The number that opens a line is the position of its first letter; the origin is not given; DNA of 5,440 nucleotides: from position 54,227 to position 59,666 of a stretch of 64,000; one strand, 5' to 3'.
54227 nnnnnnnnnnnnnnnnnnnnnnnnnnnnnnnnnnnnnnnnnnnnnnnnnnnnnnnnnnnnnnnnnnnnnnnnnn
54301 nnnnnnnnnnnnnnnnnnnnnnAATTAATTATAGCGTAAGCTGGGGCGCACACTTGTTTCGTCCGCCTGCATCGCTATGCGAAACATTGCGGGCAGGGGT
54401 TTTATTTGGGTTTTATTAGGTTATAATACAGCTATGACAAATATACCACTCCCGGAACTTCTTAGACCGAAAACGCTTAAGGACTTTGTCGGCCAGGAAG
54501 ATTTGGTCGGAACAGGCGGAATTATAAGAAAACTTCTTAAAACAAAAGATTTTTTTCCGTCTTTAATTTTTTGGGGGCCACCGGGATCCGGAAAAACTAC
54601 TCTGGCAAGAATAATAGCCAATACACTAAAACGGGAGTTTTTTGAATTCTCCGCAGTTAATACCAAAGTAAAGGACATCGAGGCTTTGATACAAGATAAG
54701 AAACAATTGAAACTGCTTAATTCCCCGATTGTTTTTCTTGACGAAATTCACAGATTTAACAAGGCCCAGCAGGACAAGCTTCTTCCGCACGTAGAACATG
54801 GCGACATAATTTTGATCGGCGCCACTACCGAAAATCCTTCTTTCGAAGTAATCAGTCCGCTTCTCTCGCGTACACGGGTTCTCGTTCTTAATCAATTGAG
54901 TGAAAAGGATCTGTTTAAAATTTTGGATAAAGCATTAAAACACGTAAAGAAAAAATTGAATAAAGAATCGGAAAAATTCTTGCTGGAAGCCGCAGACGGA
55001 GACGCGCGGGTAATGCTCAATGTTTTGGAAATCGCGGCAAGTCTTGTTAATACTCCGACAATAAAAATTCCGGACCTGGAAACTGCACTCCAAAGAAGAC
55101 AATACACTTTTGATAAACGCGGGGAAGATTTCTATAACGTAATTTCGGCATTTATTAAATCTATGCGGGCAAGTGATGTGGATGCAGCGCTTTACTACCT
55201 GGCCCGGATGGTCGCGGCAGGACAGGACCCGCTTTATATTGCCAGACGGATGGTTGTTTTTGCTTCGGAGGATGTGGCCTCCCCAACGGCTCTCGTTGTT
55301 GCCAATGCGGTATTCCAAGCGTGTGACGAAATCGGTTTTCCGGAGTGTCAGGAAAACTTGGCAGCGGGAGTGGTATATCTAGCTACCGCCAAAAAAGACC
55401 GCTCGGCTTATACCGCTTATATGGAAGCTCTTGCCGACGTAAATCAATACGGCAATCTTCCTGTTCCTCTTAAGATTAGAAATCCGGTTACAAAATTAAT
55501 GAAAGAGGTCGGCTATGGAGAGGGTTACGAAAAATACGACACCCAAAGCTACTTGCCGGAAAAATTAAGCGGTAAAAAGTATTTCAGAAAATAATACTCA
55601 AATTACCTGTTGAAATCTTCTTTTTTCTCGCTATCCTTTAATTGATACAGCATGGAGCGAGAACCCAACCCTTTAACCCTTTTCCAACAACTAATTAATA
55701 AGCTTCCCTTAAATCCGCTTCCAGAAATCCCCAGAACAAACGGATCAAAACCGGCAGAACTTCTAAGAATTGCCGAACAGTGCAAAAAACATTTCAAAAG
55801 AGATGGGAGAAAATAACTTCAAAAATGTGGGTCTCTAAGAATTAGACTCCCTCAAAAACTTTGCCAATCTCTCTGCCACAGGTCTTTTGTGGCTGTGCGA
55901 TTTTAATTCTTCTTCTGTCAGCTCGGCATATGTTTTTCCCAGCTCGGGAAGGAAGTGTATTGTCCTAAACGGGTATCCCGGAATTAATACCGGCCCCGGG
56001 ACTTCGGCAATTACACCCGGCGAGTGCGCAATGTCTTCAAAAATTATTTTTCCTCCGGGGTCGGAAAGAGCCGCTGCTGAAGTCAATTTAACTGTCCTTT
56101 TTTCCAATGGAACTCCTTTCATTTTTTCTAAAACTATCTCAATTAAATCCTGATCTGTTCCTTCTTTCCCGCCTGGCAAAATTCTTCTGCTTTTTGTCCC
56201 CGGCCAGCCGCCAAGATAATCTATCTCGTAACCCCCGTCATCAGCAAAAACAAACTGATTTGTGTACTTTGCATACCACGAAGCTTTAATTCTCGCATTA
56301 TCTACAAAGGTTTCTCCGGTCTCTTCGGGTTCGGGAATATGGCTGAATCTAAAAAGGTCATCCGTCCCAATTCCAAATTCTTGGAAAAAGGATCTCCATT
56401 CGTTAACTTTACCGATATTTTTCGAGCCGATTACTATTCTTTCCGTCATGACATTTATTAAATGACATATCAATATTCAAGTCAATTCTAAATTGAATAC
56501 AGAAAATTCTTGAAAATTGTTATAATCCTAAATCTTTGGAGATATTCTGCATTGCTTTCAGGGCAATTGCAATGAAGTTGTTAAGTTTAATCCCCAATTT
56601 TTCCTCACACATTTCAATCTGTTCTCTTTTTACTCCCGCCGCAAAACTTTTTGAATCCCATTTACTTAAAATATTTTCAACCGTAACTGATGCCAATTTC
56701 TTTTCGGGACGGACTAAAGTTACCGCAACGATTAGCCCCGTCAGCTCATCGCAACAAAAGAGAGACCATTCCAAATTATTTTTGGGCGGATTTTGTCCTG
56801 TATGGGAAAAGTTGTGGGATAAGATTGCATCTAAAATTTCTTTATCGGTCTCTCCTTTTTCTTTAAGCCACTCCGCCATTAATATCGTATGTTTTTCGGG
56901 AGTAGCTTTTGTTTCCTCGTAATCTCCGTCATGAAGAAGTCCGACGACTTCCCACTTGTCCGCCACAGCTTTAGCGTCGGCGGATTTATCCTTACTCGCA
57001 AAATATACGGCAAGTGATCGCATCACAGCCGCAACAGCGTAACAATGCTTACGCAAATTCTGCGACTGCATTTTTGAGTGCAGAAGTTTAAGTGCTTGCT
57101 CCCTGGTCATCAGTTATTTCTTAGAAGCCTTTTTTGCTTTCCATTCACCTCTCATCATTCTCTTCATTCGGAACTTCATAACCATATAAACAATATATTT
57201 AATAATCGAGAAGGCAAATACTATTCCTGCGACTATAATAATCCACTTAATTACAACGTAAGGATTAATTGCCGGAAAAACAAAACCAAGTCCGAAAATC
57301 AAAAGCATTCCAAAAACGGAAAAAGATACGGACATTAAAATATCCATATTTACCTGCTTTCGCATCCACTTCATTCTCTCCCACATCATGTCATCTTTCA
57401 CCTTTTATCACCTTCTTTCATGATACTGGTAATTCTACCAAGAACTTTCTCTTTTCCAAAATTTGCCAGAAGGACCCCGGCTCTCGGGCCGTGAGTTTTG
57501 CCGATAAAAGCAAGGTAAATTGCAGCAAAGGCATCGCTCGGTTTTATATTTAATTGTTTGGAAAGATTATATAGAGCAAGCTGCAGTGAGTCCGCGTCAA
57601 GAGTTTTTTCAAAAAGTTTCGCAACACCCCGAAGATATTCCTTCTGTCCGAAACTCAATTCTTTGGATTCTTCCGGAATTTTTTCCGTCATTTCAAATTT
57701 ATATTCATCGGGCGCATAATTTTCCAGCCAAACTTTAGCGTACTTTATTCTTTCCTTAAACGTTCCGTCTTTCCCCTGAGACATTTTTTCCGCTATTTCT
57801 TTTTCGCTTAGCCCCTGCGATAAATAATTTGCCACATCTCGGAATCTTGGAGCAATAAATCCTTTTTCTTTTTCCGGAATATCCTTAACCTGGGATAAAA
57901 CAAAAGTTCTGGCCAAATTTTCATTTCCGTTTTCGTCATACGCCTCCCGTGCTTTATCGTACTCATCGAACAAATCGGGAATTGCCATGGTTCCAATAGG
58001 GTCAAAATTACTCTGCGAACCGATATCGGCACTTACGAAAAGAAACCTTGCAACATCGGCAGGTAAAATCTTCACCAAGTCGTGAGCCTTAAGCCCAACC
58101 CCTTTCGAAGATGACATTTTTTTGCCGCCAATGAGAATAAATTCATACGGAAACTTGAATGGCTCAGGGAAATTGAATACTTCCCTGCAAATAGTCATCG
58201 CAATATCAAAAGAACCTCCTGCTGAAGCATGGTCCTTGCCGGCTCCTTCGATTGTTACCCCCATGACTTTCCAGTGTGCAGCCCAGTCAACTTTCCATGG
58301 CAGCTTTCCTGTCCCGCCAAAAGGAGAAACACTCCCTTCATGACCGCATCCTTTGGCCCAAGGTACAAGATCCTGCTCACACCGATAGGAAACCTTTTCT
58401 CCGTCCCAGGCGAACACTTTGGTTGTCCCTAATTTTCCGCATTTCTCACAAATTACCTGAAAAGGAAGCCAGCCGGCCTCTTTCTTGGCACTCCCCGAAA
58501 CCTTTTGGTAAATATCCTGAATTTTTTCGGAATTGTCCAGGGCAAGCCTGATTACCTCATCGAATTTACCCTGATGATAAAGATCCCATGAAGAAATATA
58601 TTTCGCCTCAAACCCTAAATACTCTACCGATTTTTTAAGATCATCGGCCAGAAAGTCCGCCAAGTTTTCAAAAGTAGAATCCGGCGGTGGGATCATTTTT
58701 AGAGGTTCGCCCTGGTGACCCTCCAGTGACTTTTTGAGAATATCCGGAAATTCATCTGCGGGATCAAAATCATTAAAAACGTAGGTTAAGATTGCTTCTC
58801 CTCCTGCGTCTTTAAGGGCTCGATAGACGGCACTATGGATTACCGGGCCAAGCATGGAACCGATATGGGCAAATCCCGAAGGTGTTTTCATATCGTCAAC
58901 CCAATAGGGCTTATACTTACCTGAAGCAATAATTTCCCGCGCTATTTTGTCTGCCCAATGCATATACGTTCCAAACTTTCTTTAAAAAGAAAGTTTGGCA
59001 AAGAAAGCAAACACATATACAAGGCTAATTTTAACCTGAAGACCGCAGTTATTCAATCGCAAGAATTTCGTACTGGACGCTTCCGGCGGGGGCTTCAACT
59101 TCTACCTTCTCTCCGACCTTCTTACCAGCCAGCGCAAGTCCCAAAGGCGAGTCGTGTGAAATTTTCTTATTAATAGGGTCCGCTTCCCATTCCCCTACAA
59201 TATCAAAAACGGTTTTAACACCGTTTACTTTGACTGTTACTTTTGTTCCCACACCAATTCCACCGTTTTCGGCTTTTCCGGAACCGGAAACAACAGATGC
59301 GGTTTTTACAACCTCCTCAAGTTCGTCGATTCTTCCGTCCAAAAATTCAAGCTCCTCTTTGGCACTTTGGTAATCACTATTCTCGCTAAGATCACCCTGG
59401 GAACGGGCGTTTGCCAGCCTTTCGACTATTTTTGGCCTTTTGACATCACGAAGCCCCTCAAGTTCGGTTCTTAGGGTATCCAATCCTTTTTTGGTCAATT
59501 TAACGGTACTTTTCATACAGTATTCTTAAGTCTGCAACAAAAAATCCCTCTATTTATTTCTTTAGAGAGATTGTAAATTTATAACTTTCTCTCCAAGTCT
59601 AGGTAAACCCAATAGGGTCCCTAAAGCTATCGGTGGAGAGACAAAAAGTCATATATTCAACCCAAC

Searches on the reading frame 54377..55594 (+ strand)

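Call 78: search_protein_families(library=pfam, proteins=[window:54377-55594:+], max_evalue=0.00001)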
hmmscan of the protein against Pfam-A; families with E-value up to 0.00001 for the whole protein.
window:54377-55594:+ (405 aa): 8 families
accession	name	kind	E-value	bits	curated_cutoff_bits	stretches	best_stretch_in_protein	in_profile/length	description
PF12002.13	MgsA_C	-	3.2e-46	157.7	27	1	266-404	2-149/167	MgsA AAA+ ATPase C terminal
PF16193.11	AAA_assoc_2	-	1.9e-21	76.5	34.3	1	192-264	5-81/81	AAA C-terminal domain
PF00004.35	AAA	-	6.6e-18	65.9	21.2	1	63-167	1-124/131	ATPase family associated with various cellular activities (AAA)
PF05496.18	RuvB_N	-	3.4e-16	59.8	27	1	29-148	1-118/159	Holliday junction DNA helicase RuvB P-loop domain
PF07728.20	AAA_5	-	2.2e-08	34.6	22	1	63-150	2-101/139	AAA domain (dynein-related subfamily)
PF20720.3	nSTAND3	-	6.1e-08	32.9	27.2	1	63-122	20-72/155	Novel STAND NTPase 3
PF00158.32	Sigma54_activat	-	1.8e-07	31.4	20.2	0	111-181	89-160/168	Sigma-54 interaction domain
PF13173.12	AAA_14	-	1.2e-06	28.9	27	1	63-175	5-124/129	AAA domain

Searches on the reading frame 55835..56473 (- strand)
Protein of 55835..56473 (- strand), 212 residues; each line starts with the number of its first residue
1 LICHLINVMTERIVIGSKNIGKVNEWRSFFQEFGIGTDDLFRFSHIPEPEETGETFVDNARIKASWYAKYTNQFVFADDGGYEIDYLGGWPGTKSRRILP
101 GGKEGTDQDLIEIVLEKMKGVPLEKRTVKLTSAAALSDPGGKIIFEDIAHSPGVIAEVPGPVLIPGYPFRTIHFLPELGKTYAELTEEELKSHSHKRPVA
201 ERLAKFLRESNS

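Call 78: search_protein_families(library=pfam, proteins=[window:55835-56473:-], max_evalue=0.00001)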
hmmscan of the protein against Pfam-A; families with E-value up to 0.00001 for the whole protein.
window:55835-56473:- (212 aa): 1 family
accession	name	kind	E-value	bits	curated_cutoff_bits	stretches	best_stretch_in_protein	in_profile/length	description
PF01725.21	Ham1p_like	-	2e-31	109.8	22.5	1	13-205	1-185/186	Ham1 family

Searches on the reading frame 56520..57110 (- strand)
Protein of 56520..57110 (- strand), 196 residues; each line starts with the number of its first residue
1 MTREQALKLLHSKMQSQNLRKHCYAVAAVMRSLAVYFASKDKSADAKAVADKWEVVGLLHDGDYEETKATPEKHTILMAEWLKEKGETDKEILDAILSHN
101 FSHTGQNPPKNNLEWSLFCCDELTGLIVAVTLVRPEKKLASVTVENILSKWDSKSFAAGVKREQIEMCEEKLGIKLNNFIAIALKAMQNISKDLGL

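Call 78: search_protein_families(library=pfam, proteins=[window:56520-57110:-], max_evalue=0.00001)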
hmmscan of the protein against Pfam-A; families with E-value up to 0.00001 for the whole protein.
window:56520-57110:- (196 aa): 1 family
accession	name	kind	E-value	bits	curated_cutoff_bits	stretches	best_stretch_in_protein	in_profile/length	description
PF01966.28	HD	-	6.1e-07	30.2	22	1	21-114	3-93/116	HD domain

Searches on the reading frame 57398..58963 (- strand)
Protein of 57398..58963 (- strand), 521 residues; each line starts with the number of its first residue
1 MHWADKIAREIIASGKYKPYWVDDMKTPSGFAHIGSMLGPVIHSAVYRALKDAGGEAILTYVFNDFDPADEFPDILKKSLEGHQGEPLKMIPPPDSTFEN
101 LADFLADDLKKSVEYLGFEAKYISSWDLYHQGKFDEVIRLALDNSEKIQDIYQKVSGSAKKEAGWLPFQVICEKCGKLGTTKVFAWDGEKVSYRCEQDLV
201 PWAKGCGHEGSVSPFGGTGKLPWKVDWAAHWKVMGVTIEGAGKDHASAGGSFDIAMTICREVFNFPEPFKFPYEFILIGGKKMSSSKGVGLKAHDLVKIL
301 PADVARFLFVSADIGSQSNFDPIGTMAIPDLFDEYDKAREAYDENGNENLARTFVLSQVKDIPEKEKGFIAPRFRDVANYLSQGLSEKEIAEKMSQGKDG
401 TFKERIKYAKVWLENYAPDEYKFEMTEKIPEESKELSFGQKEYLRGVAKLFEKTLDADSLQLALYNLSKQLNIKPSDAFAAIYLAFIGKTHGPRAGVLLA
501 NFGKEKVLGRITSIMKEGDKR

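Call 78: search_protein_families(library=pfam, proteins=[window:57398-58963:-], max_evalue=0.00001)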
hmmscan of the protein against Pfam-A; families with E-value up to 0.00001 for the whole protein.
window:57398-58963:- (521 aa): 2 families
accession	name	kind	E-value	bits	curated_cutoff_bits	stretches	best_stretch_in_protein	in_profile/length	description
PF01921.24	tRNA-synt_1f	-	5.6e-90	302.3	27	1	1-357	1-357/360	tRNA synthetases class I (K)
PF19269.4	Anticodon_2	-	8.2e-09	36.4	23.6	1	401-513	29-139/141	Anticodon binding domain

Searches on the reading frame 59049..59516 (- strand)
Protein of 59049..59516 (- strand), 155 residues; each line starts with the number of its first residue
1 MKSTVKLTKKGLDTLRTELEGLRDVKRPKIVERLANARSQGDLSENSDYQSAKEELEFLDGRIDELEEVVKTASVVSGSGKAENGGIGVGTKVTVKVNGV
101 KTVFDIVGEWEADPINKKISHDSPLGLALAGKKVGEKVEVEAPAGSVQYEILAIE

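Call 78: search_protein_families(library=pfam, proteins=[window:59049-59516:-], max_evalue=0.00001)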
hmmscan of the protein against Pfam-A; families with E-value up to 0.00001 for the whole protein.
window:59049-59516:- (155 aa): 2 families
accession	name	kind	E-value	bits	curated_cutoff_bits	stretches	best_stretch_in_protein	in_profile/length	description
PF03449.20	GreA_GreB_N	-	1.5e-25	89.6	24.5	1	6-75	2-71/71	Transcription elongation factor, N-terminal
PF01272.25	GreA_GreB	-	6.9e-23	80.9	26.9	1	84-155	3-76/77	Transcription elongation factor, GreA/GreB, C-term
